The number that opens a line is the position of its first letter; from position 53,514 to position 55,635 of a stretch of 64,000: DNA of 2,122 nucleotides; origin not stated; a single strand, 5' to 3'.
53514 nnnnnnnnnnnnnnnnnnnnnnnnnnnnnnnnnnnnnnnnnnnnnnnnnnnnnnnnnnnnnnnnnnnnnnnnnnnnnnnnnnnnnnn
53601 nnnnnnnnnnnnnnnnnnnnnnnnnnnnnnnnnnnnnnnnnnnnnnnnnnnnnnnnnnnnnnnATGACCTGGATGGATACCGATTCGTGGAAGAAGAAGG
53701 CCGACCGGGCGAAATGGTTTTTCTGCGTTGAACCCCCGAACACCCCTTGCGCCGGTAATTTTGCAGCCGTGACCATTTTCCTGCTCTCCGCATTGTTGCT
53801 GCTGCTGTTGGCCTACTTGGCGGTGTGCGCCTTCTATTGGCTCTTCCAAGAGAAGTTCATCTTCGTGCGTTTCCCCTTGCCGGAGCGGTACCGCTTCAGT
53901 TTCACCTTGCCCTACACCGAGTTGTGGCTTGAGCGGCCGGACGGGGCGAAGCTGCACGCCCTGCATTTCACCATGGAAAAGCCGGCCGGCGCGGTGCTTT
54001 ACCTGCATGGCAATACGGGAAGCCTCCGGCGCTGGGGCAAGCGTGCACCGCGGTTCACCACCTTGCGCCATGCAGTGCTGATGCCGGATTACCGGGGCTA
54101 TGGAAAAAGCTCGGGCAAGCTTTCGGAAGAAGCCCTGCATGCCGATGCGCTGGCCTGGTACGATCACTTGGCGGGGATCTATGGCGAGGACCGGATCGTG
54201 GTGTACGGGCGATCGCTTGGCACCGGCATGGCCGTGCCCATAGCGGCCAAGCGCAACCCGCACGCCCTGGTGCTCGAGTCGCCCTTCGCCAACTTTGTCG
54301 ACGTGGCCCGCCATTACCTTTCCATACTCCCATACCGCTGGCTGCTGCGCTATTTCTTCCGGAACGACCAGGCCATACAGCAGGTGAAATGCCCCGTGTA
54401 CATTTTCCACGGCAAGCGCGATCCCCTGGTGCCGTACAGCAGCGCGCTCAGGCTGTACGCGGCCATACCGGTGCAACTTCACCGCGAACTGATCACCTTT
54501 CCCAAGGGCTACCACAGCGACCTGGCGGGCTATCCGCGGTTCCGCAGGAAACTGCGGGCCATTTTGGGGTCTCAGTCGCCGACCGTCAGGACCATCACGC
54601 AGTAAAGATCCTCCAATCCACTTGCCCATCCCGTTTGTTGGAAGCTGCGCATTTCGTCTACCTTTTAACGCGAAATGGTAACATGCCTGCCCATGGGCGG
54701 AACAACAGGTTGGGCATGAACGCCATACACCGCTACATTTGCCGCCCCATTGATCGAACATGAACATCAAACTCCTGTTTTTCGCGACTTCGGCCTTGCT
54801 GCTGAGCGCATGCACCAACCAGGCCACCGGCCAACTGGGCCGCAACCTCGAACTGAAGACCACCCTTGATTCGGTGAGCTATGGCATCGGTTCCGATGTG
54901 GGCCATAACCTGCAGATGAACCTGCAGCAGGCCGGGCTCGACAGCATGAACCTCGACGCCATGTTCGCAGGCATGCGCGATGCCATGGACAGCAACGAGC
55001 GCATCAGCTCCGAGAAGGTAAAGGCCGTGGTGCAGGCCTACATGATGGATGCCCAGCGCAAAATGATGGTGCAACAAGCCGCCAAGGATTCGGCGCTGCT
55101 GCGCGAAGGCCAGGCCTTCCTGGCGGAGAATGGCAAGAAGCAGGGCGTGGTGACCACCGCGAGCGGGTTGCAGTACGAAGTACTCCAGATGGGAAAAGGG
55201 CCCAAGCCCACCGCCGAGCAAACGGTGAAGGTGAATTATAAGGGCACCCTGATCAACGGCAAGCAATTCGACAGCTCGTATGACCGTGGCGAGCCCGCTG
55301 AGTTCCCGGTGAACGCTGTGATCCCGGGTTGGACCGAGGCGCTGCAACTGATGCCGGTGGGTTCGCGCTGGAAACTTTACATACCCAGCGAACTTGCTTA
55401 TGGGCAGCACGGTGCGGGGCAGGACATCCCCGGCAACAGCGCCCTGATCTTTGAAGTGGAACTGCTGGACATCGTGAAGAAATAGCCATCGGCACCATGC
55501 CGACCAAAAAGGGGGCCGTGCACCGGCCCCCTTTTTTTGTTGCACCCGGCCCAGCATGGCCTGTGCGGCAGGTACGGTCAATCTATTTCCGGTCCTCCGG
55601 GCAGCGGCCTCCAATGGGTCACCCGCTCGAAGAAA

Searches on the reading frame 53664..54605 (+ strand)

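Call 3: search_protein_families(library=pfam, proteins=[window:53664-54605:+], max_evalue=0.01)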
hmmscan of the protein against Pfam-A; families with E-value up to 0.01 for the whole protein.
window:53664-54605:+ (313 aa): 8 families
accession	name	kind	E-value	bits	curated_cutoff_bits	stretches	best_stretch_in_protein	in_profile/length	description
PF12146.15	Hydrolase_4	-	8.6e-19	68.2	27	2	106-211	2-113/239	Serine aminopeptidase, S33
PF00561.26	Abhydrolase_1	-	3e-15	57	25.8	2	110-224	2-122/245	alpha/beta hydrolase fold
PF12697.13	Abhydrolase_6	-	1.6e-07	32.7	26.3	1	111-220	1-107/217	Alpha/beta hydrolase family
PF00326.27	Peptidase_S9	-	2.5e-05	24.3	22.6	1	157-295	43-196/213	Prolyl oligopeptidase family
PF20434.5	BD-FAE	-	0.00083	19.4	26.8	0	238-266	185-213/215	BD-FAE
PF01738.24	DLH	-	0.0014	18.7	21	1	234-285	135-187/217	Dienelactone hydrolase family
PF20408.4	Abhydrolase_11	-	0.0031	17.7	27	0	236-258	121-143/193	Alpha/beta hydrolase domain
PF02129.25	Peptidase_S15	-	0.0032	17.6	23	0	236-275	216-252/262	X-Pro dipeptidyl-peptidase (S15 family)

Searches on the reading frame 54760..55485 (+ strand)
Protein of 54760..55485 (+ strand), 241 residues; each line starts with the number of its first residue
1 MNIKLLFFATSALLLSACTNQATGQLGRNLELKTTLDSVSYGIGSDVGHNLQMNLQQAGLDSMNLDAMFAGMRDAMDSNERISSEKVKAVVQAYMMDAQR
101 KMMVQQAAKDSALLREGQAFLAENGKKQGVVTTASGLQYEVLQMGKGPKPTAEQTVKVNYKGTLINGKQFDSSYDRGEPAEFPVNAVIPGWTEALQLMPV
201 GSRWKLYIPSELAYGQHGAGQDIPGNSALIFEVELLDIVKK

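Call 3: search_protein_families(library=pfam, proteins=[window:54760-55485:+], max_evalue=0.01)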
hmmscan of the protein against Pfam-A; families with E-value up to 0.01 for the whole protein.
window:54760-55485:+ (241 aa): 2 families
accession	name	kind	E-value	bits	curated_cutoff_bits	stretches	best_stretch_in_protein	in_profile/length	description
PF00254.34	FKBP_C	-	4e-31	107.6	21.1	1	149-236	3-94/94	FKBP-type peptidyl-prolyl cis-trans isomerase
PF01346.23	FKBP_N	-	1.5e-24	87.1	22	1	37-141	2-97/97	Domain amino terminal to FKBP-type peptidyl-prolyl isomerase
